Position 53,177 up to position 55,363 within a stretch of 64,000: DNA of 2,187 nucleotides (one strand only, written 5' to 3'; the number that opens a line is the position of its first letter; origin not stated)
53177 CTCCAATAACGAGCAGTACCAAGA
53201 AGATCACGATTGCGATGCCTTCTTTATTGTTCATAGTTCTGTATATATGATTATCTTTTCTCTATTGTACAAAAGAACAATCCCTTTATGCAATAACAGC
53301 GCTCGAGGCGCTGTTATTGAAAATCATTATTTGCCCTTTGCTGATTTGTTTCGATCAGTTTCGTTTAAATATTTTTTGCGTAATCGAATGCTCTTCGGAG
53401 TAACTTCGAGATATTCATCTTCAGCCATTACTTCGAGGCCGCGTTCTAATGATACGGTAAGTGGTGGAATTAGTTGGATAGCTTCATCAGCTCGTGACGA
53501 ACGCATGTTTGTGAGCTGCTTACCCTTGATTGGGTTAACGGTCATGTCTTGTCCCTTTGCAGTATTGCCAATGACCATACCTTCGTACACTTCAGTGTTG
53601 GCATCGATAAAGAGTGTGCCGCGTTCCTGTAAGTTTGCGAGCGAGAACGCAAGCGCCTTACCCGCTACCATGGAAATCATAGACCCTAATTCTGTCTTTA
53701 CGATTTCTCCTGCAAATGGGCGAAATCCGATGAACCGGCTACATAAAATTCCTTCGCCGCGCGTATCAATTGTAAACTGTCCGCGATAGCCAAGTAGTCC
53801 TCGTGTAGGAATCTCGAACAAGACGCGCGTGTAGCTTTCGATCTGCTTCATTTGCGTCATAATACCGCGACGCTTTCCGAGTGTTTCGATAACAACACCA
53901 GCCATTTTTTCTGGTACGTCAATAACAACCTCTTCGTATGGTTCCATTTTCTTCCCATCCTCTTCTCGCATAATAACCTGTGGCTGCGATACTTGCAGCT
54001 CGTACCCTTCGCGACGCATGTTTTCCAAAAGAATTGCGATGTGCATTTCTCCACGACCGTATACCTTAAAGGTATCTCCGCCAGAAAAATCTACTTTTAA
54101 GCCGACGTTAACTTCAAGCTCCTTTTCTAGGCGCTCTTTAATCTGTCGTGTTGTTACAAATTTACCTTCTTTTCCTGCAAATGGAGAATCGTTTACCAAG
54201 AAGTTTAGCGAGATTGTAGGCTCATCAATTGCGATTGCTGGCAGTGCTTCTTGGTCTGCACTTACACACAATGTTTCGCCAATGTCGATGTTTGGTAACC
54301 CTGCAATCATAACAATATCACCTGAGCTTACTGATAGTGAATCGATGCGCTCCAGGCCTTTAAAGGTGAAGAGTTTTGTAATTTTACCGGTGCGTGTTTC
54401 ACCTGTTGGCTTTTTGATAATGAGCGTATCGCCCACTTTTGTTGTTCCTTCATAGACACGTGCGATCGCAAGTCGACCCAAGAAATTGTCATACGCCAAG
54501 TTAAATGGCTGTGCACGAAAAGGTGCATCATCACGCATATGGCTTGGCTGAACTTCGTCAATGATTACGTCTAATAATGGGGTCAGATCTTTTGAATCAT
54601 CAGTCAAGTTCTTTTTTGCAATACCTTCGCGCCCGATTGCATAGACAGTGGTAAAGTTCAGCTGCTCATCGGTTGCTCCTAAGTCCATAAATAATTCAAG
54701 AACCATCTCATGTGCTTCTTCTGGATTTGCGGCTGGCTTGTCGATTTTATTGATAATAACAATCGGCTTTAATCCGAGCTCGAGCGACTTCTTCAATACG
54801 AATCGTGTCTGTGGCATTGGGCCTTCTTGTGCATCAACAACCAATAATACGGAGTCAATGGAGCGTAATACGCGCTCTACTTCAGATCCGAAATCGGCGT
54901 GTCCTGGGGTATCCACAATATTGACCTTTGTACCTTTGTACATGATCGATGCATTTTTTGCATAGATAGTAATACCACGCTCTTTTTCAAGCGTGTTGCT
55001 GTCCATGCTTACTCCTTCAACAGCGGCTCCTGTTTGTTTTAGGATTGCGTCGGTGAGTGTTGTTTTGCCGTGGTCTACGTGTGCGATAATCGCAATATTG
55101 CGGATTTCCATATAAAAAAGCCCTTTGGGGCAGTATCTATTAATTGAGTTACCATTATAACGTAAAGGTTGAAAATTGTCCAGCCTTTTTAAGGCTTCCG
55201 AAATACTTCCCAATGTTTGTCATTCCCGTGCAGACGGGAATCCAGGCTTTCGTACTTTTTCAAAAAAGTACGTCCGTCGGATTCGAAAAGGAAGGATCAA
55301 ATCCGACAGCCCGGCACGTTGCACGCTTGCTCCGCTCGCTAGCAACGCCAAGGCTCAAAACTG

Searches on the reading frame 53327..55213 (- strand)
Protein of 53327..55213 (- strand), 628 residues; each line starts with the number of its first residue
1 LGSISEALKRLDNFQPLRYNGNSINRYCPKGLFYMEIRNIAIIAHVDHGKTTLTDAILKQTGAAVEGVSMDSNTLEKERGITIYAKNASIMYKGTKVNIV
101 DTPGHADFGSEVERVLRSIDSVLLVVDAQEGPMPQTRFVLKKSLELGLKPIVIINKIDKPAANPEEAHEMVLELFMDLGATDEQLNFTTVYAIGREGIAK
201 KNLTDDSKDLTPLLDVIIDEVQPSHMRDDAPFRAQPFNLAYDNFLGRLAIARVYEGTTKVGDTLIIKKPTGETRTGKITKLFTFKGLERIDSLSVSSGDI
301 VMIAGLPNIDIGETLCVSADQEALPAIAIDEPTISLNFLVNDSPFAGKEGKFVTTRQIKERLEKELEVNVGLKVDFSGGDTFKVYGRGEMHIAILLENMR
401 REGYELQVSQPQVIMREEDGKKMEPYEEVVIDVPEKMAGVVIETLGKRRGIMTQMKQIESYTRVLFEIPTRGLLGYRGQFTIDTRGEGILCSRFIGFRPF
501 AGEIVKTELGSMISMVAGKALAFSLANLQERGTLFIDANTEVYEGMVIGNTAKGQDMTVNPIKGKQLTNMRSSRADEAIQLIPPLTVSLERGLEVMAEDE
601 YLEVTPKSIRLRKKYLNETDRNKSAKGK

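Call 17: find_encoding_contigs(protein=window:53327-55213:-, flank=10000, max_places=1)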
Protein window:53327-55213:- (628 aa): no gene with exactly this product is on record in the collection.
